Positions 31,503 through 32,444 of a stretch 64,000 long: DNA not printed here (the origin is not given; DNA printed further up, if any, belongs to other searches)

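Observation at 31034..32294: Tandem GntR/FadR paralogues with long identical DNA blocks but divergent effector domains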

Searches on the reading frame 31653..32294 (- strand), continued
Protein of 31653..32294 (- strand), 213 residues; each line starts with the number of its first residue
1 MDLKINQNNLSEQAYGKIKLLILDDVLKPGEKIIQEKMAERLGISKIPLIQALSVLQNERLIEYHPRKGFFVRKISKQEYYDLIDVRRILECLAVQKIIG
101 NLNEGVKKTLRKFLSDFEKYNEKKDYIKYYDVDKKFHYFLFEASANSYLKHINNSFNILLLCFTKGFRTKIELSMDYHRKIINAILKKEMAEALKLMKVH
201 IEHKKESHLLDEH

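Call 26: find_related_loci(query=A2, collection=genome_contigs, flank=4000)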
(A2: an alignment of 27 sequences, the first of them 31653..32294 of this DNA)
Query A2 (213 aa) in genome_contigs; peptide patterns used: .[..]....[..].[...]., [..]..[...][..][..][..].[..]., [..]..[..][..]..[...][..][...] (x = any residue, [..] = any of these).
145 stretches matched a pattern; 67 encode a relative of the query (tblastn E <= 1e-3); 67 distinct loci.
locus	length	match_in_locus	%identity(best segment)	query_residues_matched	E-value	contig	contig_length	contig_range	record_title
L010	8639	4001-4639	94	1-213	5e-130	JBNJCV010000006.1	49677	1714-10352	MAG: Actinomycetota bacterium isolate Y23_7dBSe1.bin.152 NODE_266_length_49677_cov_21.698213, whole genome shotgun seque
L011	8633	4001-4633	64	1-211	1e-78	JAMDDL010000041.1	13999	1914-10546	MAG: Actinomycetota bacterium isolate FK_Sedi_B_Bin.138 NODE_16848_length_13999_cov_24.0014, whole genome shotgun sequen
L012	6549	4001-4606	58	1-202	3e-71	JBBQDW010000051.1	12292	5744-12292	MAG: Candidatus Humimicrobiales bacterium isolate Co_metawrap_1140 Cmw_1140_k141_6822237_length_12292_cov_9.9205, whole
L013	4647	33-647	58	1-205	6e-75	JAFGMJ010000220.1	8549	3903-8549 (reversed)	MAG: Actinomycetota bacterium isolate Zod_Metabat.463 k87_10733044, whole genome shotgun sequence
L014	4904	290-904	53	1-205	1e-63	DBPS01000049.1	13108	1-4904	MAG TPA_asm: Candidatus Humimicrobium oleiphilum isolate UBA1414 UBA1414_contig_35145, whole genome shotgun sequence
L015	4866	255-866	48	3-206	8e-55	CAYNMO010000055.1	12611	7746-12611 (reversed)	MAG TPA_asm: uncultured Actinomycetota bacterium isolate SRP272421_co4_304 genome assembly, contig: NODE_14553_length_12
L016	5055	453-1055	41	4-205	5e-42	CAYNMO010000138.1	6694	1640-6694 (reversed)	MAG TPA_asm: uncultured Actinomycetota bacterium isolate SRP272421_co4_304 genome assembly, contig: NODE_39745_length_66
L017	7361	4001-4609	35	3-201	3e-38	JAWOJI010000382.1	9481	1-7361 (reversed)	MAG: Desulfatiglandales bacterium isolate CWP6-1.bin.96 k191_636494, whole genome shotgun sequence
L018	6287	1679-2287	33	2-200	3e-35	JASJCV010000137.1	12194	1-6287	MAG: Desulfobacterales bacterium isolate MO_167.B4 MO_167.c_4793, whole genome shotgun sequence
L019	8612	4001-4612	36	5-211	9e-35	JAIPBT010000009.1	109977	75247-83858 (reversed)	MAG: Bacteroidales bacterium isolate Tobar14m-G12 Tobar14m-C86, whole genome shotgun sequence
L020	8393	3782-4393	33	2-201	8e-34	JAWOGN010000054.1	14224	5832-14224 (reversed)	MAG: Desulfatiglandaceae bacterium isolate BLK6-3.bin.288 k191_3354047, whole genome shotgun sequence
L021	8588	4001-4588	35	4-200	2e-33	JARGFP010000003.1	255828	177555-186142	MAG: Bacteroidales bacterium isolate C14-09 NODE_3_length_255828_cov_9.250326, whole genome shotgun sequence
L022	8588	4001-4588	35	4-200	3e-33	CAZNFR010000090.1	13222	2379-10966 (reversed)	MAG TPA_asm: uncultured Bacteroidaceae bacterium isolate SRP141376_co3_399 genome assembly, contig: NODE_12945_length_13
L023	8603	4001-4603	36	5-206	1e-32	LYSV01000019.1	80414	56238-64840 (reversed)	MAG: Flammeovirgaceae bacterium BBD 1991-12 Richardson_scaffold_89, whole genome shotgun sequence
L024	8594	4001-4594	34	5-205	7e-33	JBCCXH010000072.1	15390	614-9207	MAG: Bacteroidota bacterium isolate P01_F01_bin.120 k141_2618580_length_15390_cov_8.0000, whole genome shotgun sequence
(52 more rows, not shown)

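Call 28: find_related_loci(query=A2, collection=metagenome_contigs, flank=3000)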
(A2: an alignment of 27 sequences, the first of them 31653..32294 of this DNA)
Query A2 (213 aa) in metagenome_contigs; peptide patterns used: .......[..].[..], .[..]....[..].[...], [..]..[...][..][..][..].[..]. (x = any residue, [..] = any of these).
600 stretches matched a pattern (row limit reached: there are more); 53 encode a relative of the query (tblastn E <= 1e-3); 53 distinct loci.
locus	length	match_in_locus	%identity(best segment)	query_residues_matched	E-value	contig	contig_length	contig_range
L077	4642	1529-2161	66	1-212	3e-84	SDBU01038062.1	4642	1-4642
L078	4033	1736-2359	61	4-211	5e-81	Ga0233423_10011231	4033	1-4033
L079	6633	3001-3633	65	1-211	9e-79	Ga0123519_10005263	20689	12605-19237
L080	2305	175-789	59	1-205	9e-78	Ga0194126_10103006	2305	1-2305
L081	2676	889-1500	51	3-206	1e-58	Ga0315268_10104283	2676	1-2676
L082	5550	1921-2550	47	1-209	3e-54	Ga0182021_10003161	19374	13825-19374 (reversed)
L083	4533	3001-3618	41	1-206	6e-50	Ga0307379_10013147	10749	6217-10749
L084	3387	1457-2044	47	5-200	2e-45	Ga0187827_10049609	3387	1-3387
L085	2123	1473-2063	42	4-201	3e-45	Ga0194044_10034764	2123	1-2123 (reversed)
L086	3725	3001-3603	41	4-205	9e-42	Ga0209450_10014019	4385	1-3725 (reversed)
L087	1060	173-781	35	3-201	3e-40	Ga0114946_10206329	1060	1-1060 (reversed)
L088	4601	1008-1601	40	2-201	3e-37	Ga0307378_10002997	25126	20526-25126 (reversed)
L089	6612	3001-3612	33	2-201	4e-35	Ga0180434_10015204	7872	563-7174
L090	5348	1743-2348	34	3-200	6e-35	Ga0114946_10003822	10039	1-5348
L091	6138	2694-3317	32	3-206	4e-33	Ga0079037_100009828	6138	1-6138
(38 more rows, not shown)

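Call 35: find_encoding_contigs(protein=P0034, flank=4000, max_places=4)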
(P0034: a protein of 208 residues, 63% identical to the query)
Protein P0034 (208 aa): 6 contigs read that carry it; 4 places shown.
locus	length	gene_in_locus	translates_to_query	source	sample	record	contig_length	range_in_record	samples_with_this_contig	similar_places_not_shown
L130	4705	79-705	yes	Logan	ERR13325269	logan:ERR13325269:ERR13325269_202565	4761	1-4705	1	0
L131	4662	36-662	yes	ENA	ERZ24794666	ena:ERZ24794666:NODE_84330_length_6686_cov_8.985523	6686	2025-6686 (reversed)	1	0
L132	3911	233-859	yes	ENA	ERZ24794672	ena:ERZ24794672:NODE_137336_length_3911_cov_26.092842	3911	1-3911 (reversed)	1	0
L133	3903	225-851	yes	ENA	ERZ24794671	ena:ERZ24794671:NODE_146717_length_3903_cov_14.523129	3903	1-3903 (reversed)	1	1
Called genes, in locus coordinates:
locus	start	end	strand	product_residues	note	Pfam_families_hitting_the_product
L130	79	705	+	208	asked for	PF00392:GntR, PF07729:FCD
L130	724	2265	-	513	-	PF00370:FGGY_N, PF02782:FGGY_C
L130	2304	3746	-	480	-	PF00171:Aldedh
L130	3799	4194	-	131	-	PF16867:DMSP_lyase (weak), PF06560:GPI (weak), PF00190:Cupin_1 (weak), PF02311:AraC_binding (weak), PF07883:Cupin_2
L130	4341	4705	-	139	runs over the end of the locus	?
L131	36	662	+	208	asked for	PF00392:GntR, PF07729:FCD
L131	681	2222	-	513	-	PF00370:FGGY_N, PF02782:FGGY_C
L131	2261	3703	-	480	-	PF00171:Aldedh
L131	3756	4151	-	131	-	PF16867:DMSP_lyase (weak), PF06560:GPI (weak), PF00190:Cupin_1 (weak), PF02311:AraC_binding (weak), PF07883:Cupin_2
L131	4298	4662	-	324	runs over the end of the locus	PF00389:2-Hacid_dh, PF02826:2-Hacid_dh_C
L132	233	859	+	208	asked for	PF00392:GntR, PF07729:FCD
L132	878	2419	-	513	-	PF00370:FGGY_N, PF02782:FGGY_C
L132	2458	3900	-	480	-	PF00171:Aldedh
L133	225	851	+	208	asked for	PF00392:GntR, PF07729:FCD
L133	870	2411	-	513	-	PF00370:FGGY_N, PF02782:FGGY_C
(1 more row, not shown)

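Call 36: find_encoding_contigs(protein=P0006, flank=4000, max_places=3)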
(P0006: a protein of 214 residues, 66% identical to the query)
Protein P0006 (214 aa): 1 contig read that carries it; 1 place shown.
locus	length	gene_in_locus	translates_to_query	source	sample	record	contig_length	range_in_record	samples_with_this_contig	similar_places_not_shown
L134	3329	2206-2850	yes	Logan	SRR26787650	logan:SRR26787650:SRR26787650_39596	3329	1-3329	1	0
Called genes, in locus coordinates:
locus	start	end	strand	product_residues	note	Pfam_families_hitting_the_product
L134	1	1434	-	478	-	?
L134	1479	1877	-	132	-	PF06560:GPI (weak), PF16867:DMSP_lyase (weak), PF00190:Cupin_1 (weak), PF01050:MannoseP_isomer (weak), PF02311:AraC_binding, PF07883:Cupin_2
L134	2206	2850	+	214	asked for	PF00392:GntR, PF07729:FCD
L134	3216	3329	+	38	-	?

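Call 58: predict_structure(alignment_id=A2)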
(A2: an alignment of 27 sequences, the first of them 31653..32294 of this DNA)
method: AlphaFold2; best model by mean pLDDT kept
length: 213 residues; sequences in the alignment: 27
mean_pLDDT: 88.1   pTM: 0.81
mean pLDDT of the five models: 88.1, 87.9, 87.7, 86.3, 86.1
residues with pLDDT >= 90: 126; 70-90: 67; 50-70: 12; < 50: 8
segments of 3 or more residues with pLDDT < 50: 1-6
pLDDT, mean of each block of 10 residues (from residue 1): 51 87 85 93 89 91 93 88 94 98 98 98 92 94 94 89 70 92 99 97 75 39
secondary structure, 60 per line:
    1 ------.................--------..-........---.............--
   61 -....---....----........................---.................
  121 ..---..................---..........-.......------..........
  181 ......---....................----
elements in order: H7-23 H35-42 H46-58 E62-65 E69-72 H77-100 H104-122 H126-143 H147-156 H158-164 H171-186 H190-209

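Call 60: search_solved_structures(query=A2, max_evalue=0.00001)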
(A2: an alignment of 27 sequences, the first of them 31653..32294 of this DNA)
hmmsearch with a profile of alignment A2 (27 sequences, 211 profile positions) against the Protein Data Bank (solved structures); distinct sequences matched with E-value up to 0.00001: 15.
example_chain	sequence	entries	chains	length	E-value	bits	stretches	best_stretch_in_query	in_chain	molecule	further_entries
3sxy_A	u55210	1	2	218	6.1e-28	101.1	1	4-207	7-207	Transcriptional regulator, GntR family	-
3fms_A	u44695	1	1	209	2.5e-27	99.1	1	12-207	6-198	Transcriptional regulator, GntR family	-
7xp0_A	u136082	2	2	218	5.8e-25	91.4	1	9-207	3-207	Probable transcriptional regulator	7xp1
6z74_A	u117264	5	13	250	5.4e-18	68.6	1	12-206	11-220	Transcriptional regulator, GntR family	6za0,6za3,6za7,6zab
4p9f_A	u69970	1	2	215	8.5e-15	58.2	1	22-159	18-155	HTH-type transcriptional regulator mcbR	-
7u5q_A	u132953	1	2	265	2.5e-13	53.4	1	8-203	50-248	Transcriptional regulator, GntR family protein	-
6az6_A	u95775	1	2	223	1e-11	48.1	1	11-206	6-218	GntR family transcriptional regulator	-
3ihu_A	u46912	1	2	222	5.4e-11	45.7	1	28-205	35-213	Transcriptional regulator, GntR family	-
3c7j_A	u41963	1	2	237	6.2e-11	45.5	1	16-155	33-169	Transcriptional regulator, GntR family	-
6ep3_A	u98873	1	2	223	3.7e-10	43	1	8-202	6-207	Lmo0651 protein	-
9isw_A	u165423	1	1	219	1e-09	41.5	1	9-107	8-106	Transcriptional regulator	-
3sxz_A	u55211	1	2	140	4.8e-09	39.4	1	78-207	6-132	Transcriptional regulator, GntR family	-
3sxk_A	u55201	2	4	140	8.9e-09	38.5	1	78-207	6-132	Transcriptional regulator, GntR family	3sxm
2hs5_A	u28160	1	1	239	4.3e-07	33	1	20-99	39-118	putative transcriptional regulator GntR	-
5kvr_A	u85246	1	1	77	8.2e-06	28.8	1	3-72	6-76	Pyruvate dehydrogenase complex repressor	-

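Call 61: find_encoding_contigs(protein=P0003, flank=3000, max_places=4)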
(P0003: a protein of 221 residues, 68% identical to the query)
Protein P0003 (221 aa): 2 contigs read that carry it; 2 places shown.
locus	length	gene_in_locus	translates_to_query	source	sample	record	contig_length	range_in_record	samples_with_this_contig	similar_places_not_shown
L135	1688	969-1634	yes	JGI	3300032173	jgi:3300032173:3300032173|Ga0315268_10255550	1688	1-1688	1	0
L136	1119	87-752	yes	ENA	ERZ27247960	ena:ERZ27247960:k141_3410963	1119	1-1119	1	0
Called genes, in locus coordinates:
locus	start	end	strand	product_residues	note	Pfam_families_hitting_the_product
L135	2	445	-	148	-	?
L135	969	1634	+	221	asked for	PF00392:GntR, PF07729:FCD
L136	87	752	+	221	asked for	PF00392:GntR, PF07729:FCD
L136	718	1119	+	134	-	?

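Call 62: find_encoding_contigs(protein=P0004, flank=3000, max_places=4)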
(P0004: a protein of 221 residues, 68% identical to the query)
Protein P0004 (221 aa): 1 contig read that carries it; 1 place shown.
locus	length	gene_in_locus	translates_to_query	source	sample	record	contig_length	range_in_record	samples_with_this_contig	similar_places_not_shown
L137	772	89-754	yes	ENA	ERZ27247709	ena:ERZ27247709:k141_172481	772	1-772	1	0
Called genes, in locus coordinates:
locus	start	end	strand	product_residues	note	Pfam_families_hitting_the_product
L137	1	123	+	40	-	?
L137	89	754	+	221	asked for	PF00392:GntR, PF07729:FCD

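Call 63: fold_search(model_id=the predicted structure, library=pdb)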
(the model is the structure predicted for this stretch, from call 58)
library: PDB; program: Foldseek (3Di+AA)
matches with E <= 10: 1136; with E <= 0.001: 62
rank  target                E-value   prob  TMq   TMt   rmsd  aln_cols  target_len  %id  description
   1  3fms                  8.7e-10  1.00  0.75  0.76   3.5       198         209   22  Crystal structure of TM0439, a GntR transcriptional regulator (released 2009-02-10)
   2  7u5q_B                1.2e-09  1.00  0.77  0.76   3.5       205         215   20  Crystal structure of transcriptional regulator, GntR family, from Brucella melitensis (released 2022-03-09)
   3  3ihu_A                2.1e-09  1.00  0.77  0.80   3.5       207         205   18  Crystal structure of DNA binding protein (YP_298823.1) from Ralstonia eutropha JMP134 at 1.92 A resolution (released 2009-08-11)
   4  7xp0                  2.1e-09  1.00  0.72  0.76   3.4       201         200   25  Crystal structure of PmiR from Pseudomonas aeruginosa (released 2023-04-12)
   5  6ep3_B                2.4e-09  1.00  0.65  0.63   5.4       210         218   20  Lar controls the expression of the Listeria monocytogenes agr system and mediates virulence. (released 2018-07-25)
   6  7u5q_A                2.7e-09  1.00  0.78  0.76   3.4       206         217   20  Crystal structure of transcriptional regulator, GntR family, from Brucella melitensis (released 2022-03-09)
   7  7xp1                  2.7e-09  1.00  0.71  0.75   3.7       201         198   25  Crystal structure of PmiR from Pseudomonas aeruginosa (released 2023-04-12)
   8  6za3_B                4.6e-09  1.00  0.62  0.57   5.1       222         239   19  Structure of the transcriptional repressor Atu1419 (VanR) from agrobacterium fabrum in complex a palindromic DNA (C222 (released 2020-12-02)
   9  6za3_A                6.2e-09  1.00  0.66  0.60   4.7       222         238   19  Structure of the transcriptional repressor Atu1419 (VanR) from agrobacterium fabrum in complex a palindromic DNA (C222 (released 2020-12-02)
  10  3ihu_B                8.3e-09  1.00  0.79  0.82   3.2       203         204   19  Crystal structure of DNA binding protein (YP_298823.1) from Ralstonia eutropha JMP134 at 1.92 A resolution (released 2009-08-11)
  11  3sxy_A                8.7e-09  1.00  0.79  0.83   2.6       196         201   22  Metal-free full-length structure of Tm0439, a metal-binding FCD family transcriptional regulator (released 2011-11-16)
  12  6z74_C                9.6e-09  1.00  0.63  0.59   5.4       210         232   20  Structure of the transcriptional repressor Atu1419 (VanR) in complex with a fortuitous citrate from agrobacterium fabr (released 2020-12-02)
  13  6ep3_A                1.1e-08  1.00  0.59  0.58   6.2       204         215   20  Lar controls the expression of the Listeria monocytogenes agr system and mediates virulence. (released 2018-07-25)
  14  4p9f_A                1.1e-08  1.00  0.78  0.78   3.1       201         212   21  E. coli McbR/YncC (released 2015-01-14)
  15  6za0_A                1.1e-08  1.00  0.66  0.60   5.2       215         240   21  Structure of the transcriptional repressor Atu1419 (VanR) in complex with a fortuitous citrate from agrobacterium fabr (released 2020-12-02)
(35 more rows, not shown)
